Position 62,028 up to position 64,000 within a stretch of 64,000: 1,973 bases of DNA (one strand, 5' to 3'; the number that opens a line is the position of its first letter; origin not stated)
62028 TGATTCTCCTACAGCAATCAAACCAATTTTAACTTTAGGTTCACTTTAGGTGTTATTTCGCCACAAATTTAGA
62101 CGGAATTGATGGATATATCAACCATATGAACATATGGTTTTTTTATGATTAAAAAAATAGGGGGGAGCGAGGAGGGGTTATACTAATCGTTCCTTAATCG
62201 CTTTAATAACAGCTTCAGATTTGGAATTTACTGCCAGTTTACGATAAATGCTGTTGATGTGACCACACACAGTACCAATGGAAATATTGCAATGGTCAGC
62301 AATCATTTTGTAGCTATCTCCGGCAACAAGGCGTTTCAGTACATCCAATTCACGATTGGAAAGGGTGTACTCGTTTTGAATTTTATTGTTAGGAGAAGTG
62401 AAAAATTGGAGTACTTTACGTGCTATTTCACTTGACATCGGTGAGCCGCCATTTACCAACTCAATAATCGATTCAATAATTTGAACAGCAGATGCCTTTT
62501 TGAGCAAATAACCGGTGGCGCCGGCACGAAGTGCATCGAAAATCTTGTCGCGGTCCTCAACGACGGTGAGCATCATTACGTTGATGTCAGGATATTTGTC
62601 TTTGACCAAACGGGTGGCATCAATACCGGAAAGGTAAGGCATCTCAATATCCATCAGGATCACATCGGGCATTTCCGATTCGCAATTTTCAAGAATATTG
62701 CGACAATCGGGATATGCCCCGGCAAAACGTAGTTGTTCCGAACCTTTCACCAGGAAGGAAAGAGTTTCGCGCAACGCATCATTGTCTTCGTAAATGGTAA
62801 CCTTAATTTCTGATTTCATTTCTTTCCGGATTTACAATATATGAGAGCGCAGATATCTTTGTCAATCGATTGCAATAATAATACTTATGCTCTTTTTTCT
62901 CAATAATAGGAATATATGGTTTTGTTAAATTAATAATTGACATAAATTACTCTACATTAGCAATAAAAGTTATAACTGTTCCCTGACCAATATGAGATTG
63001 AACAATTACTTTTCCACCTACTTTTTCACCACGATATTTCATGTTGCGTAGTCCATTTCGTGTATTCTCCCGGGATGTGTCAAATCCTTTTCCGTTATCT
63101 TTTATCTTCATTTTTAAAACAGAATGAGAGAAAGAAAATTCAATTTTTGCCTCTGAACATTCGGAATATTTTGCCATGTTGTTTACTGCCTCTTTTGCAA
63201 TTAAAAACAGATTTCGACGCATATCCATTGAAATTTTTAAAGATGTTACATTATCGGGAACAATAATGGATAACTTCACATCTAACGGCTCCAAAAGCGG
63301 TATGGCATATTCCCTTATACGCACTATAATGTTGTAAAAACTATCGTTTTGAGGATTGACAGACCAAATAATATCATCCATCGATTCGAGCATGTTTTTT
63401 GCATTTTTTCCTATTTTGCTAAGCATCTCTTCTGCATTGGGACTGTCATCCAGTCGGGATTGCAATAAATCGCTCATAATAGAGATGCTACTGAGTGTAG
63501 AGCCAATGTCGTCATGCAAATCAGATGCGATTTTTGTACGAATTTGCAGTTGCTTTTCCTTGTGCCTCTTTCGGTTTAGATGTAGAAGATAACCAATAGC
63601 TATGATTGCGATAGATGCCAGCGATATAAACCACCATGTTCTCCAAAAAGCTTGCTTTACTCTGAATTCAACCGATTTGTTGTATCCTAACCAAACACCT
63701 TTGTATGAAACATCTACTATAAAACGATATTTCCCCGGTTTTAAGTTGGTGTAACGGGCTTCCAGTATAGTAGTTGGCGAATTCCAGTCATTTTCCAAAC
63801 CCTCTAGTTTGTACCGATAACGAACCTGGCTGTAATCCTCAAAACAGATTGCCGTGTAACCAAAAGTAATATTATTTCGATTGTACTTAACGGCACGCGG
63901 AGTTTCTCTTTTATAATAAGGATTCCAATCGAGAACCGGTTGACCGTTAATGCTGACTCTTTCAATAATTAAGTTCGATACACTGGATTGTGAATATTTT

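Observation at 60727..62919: Four paralogous promoter modules with a shared direct-repeat box link a Y_Y_Y kinase/LuxR regulator to a papain-like protease and a T9SS BNR protein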

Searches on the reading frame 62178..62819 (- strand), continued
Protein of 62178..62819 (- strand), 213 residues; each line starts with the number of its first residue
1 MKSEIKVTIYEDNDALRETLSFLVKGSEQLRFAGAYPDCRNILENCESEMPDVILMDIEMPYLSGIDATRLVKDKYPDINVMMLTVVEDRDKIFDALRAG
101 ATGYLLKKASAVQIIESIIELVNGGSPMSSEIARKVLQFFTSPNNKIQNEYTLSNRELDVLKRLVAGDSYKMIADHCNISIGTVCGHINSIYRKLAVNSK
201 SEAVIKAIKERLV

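Call 51: search_solved_structures(query=L002:4686-7847:+, max_evalue=0.001)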
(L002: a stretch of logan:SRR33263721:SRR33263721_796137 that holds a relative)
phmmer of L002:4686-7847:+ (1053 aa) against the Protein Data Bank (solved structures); distinct sequences matched with E-value up to 0.001: 13.
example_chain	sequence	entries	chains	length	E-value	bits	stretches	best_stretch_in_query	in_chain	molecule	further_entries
3v9f_A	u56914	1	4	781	7.5e-37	129.7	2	443-823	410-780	Two-component system sensor histidine kinase/response regulator, hybrid (One-component sys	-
4a2l_A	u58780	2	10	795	9.4e-33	116.1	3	416-822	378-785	TWO-COMPONENT SYSTEM SENSOR HISTIDINE KINASE/RESPONSE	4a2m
3va6_A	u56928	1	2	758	1.3e-16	62.6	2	489-704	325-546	Two-component system sensor histidine kinase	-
3ott_A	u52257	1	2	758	1.4e-16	62.6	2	489-704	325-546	Two-component system sensor histidine kinase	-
4gt8_A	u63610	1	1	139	2.3e-08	35.4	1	941-1046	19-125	Sensor protein vraS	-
3gig_A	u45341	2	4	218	6.1e-08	34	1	852-1044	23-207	Sensor histidine kinase desK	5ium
7ssj_A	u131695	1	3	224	6.9e-08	33.8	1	852-1044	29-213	Sensor histidine kinase DesK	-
3ehf_A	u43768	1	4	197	7.5e-08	33.7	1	854-1044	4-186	Sensor kinase (YocF protein)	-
3gie_A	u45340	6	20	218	8.3e-07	30.2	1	852-1044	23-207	Sensor histidine kinase desK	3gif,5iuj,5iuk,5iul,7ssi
3ehh_A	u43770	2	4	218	1.4e-05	26.1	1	852-1044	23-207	Sensor kinase (YocF protein)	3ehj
3zxq_A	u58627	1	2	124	0.00044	21.2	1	967-1049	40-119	HYPOXIA SENSOR HISTIDINE KINASE RESPONSE REGULATOR DOST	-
8sbm_A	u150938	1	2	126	0.00058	20.8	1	969-1049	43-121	GAF domain-containing protein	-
3zxo_A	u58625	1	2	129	0.00086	20.2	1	969-1049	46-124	REDOX SENSOR HISTIDINE KINASE RESPONSE REGULATOR DEVS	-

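Call 52: search_solved_structures(query=window:62178-62819:-, max_evalue=1e-10)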
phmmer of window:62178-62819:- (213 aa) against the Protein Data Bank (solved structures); distinct sequences matched with E-value up to 1e-10: 17.
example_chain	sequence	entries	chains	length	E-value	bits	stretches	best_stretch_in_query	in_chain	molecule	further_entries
5hev_A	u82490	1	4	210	9.9e-28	100.4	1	5-213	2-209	Response regulator protein VraR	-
7ve6_A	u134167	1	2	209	1.7e-22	83.3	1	5-212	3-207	Response regulator protein VraR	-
4gvp_A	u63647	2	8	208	2e-22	83.1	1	5-212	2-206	Response regulator protein vraR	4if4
1a04_A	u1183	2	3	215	3.2e-18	69.3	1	7-212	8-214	NITRATE/NITRITE RESPONSE REGULATOR PROTEIN NARL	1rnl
4yn8_A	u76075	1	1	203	4e-18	69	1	5-213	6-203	Response regulator ChrA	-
6ekg_Y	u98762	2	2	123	5.7e-17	65.3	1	2-118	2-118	Chemotaxis protein CheY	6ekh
4ldz_A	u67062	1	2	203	1.2e-16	64.3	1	4-207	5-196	Transcriptional regulatory protein DesR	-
7od9_B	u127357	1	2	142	1.2e-16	64.2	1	4-120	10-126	Response regulator receiver protein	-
3c3w_A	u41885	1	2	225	1.2e-15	61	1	5-207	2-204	TWO COMPONENT TRANSCRIPTIONAL REGULATORY PROTEIN DEVR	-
4zmr_A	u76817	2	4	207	5.9e-15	58.7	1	3-204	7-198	Response regulator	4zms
4hye_A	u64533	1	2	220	1.4e-14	57.5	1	5-204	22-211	Response regulator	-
5wq0_B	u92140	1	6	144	3.8e-12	49.5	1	4-127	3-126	Stage 0 sporulation protein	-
5wq0_D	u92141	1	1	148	1.2e-11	47.9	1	2-122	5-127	Stage 0 sporulation protein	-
6er7_A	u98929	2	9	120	1.6e-11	47.5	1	32-120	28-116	120aa long hypothetical chemotaxis protein (CheY)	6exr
3t8y_A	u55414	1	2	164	4.5e-11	46.1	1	5-114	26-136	Chemotaxis response regulator protein-glutamate methylesterase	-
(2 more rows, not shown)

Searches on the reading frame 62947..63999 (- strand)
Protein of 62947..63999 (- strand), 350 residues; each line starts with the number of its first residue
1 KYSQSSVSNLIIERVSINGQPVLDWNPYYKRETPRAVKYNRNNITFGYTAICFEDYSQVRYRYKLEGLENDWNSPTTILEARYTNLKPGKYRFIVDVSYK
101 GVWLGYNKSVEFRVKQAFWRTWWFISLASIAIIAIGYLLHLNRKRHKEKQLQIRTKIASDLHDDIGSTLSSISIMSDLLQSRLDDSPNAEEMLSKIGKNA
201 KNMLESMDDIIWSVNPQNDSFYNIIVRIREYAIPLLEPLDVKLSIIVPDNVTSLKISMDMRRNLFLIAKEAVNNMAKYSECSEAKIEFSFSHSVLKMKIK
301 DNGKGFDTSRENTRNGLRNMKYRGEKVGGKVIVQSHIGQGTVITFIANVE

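Call 6: search_protein_families(library=pfam, proteins=[window:62947-63999:-], max_evalue=0.01)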
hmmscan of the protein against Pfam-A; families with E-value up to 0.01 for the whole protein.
window:62947-63999:- (350 aa): 3 families
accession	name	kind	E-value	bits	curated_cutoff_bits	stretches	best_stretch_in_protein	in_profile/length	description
PF07495.19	Y_Y_Y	-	1.4e-12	47.7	26.6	1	53-115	2-65/65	Y_Y_Y domain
PF07730.19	HisKA_3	-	1.6e-10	41.8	24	1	154-217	2-66/68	Histidine kinase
PF02518.31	HATPase_c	-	3.2e-07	31.2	26.4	1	263-346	5-106/111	Histidine kinase-, DNA gyrase B-, and HSP90-like ATPase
